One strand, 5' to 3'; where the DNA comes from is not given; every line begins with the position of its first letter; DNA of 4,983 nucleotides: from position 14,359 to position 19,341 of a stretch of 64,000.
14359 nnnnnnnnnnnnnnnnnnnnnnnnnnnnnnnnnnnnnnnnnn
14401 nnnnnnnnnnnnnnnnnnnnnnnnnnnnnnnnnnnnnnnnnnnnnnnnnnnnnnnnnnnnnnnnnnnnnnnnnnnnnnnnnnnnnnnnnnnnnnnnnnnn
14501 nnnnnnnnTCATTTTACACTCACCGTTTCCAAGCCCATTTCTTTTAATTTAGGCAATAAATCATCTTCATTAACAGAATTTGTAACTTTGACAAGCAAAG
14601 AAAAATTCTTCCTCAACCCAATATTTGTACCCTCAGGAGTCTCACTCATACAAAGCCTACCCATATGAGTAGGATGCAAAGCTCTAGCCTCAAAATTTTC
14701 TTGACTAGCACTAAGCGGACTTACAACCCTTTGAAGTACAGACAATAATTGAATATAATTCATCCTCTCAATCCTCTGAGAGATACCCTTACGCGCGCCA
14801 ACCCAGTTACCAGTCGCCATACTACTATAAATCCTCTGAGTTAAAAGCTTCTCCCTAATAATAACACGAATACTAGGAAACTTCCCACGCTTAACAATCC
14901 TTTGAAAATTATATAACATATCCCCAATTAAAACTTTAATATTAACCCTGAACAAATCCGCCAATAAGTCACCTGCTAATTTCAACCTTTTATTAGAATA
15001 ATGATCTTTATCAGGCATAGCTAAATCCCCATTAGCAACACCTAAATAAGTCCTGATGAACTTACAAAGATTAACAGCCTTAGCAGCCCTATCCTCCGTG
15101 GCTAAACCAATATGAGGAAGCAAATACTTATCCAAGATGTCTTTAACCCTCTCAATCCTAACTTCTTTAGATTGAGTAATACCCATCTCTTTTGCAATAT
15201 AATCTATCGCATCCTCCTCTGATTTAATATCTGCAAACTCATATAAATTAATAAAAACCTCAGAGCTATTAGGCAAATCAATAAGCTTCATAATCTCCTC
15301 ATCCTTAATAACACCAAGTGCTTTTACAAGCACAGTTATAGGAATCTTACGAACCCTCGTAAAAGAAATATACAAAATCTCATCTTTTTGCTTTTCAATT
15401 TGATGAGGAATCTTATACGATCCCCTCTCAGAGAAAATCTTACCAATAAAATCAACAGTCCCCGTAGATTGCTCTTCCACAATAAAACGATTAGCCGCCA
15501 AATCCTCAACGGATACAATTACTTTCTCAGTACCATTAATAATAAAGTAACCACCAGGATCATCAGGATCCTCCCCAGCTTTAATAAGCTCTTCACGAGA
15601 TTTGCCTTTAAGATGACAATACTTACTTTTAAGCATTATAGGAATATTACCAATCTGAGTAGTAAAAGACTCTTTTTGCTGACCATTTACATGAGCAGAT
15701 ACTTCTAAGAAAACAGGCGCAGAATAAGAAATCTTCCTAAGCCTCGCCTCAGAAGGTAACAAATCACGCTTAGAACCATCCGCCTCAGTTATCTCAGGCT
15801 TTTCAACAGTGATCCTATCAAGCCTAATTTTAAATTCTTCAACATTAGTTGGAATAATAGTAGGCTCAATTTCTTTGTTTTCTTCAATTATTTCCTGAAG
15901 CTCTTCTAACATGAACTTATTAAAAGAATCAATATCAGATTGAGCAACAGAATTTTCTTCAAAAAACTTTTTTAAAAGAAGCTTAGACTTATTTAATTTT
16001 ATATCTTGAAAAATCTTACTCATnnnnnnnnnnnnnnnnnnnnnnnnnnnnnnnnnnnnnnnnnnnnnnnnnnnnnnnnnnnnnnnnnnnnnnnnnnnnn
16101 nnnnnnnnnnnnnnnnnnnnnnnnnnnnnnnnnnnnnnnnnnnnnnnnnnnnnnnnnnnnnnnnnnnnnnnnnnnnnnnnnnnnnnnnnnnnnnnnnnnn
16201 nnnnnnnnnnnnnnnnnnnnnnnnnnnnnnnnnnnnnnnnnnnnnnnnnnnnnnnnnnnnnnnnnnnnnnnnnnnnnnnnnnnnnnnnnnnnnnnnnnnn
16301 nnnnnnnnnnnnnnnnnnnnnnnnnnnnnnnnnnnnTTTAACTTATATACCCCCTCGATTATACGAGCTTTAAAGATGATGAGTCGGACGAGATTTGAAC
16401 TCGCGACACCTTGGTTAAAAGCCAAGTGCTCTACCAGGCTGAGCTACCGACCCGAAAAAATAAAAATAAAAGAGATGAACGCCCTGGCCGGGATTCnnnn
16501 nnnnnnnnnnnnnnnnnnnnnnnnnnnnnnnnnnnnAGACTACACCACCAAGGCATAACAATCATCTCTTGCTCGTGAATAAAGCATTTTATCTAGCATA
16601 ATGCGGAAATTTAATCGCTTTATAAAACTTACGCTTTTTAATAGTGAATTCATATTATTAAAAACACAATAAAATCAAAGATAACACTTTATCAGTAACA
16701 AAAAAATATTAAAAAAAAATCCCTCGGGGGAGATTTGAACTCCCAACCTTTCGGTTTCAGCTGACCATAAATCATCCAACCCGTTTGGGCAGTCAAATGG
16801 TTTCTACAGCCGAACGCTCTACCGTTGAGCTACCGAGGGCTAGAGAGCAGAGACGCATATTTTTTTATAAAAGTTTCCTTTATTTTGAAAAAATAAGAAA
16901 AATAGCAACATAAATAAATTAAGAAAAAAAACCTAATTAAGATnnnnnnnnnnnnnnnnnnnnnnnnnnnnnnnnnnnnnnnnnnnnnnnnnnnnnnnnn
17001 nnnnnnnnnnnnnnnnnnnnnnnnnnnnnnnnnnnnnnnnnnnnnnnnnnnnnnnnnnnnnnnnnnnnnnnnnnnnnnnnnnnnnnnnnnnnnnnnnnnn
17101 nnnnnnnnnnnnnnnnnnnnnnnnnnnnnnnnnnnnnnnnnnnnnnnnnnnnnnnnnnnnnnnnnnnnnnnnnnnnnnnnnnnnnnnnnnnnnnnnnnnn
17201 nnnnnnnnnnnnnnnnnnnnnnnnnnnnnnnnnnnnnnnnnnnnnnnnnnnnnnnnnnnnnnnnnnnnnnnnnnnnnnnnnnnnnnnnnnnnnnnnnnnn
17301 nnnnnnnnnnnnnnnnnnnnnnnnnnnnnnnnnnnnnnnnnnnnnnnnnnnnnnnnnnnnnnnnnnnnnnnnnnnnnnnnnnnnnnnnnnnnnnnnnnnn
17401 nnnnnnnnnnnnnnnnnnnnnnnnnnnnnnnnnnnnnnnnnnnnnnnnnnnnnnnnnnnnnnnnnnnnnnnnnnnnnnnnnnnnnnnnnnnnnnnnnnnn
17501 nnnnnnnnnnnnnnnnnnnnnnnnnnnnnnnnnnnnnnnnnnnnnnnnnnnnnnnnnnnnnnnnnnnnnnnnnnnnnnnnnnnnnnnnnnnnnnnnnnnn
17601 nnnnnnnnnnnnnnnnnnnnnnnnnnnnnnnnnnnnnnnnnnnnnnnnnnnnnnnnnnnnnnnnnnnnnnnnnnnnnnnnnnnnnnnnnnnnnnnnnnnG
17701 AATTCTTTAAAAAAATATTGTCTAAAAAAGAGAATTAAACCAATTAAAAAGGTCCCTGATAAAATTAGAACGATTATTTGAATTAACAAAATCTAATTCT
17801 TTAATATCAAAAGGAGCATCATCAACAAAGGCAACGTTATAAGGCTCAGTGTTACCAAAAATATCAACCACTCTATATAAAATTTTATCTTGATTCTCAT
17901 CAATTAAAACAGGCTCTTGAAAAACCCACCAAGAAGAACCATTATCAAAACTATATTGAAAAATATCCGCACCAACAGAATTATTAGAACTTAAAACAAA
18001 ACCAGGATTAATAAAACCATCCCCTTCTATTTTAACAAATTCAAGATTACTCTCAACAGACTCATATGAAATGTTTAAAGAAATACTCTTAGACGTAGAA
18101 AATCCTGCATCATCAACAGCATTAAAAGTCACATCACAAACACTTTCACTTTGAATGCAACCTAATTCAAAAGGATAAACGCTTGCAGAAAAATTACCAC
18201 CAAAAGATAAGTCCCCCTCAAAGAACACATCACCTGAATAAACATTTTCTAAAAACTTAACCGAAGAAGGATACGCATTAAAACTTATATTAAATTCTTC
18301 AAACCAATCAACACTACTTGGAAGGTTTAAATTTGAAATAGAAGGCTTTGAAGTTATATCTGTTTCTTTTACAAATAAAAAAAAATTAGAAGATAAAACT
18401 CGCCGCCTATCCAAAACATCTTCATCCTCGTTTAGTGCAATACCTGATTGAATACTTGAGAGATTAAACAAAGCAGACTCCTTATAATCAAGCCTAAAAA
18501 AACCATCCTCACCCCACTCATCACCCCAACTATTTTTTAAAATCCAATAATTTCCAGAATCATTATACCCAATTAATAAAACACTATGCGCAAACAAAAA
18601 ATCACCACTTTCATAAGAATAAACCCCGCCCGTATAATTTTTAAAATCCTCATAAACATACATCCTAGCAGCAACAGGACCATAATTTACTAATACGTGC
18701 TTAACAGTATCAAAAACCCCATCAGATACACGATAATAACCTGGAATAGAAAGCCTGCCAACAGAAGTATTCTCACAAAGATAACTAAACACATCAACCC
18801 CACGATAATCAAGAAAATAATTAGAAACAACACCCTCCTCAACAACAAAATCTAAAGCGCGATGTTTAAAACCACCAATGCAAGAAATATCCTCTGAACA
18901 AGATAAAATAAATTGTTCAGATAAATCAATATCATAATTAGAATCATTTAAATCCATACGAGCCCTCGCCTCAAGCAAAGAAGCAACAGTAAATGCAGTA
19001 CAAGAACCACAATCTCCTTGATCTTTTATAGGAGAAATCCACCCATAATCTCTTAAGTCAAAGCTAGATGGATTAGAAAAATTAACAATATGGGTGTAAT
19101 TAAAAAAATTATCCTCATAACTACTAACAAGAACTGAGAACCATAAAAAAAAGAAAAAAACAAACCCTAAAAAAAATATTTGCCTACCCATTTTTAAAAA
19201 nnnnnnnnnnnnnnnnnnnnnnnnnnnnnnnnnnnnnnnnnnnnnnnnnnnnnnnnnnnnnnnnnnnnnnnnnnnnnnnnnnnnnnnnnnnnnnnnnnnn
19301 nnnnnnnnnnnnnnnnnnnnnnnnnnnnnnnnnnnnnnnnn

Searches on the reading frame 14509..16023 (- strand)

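Call 10: search_protein_families(library=pfam, proteins=[window:14509-16023:-])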
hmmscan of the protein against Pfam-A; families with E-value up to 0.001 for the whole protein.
window:14509-16023:- (504 aa): 3 families
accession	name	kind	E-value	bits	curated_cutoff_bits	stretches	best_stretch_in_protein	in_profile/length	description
PF04563.20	RNA_pol_Rpb2_1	-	1.3e-52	178.8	28.2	1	27-395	3-202/203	RNA polymerase beta subunit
PF04561.19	RNA_pol_Rpb2_2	-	6.3e-21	75.4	21.7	1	206-348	31-190/190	RNA polymerase Rpb2, domain 2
PF04565.21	RNA_pol_Rpb2_3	-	3.2e-19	69.3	21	1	418-480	3-68/68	RNA polymerase Rpb2, domain 3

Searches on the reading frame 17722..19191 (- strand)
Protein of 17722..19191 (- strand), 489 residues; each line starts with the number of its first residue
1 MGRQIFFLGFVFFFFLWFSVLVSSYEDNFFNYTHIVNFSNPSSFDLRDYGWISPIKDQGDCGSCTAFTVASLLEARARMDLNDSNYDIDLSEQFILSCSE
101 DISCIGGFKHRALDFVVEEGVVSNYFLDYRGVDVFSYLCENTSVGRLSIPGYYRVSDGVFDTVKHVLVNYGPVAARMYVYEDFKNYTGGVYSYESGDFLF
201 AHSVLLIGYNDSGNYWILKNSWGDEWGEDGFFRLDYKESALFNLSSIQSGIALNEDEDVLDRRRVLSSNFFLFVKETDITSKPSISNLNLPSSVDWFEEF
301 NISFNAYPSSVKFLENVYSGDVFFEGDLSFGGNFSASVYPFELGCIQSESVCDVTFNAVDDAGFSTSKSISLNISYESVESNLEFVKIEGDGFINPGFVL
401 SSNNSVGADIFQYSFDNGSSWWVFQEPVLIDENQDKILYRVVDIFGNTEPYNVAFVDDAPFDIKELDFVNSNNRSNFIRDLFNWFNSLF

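Call 10: search_protein_families(library=pfam, proteins=[window:17722-19191:-])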
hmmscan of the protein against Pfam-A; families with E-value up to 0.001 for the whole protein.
window:17722-19191:- (489 aa): 1 family
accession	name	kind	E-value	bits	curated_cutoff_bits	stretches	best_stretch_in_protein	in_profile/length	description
PF00112.29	Peptidase_C1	-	8.4e-44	150.7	20.7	1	41-239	2-207/220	Papain family cysteine protease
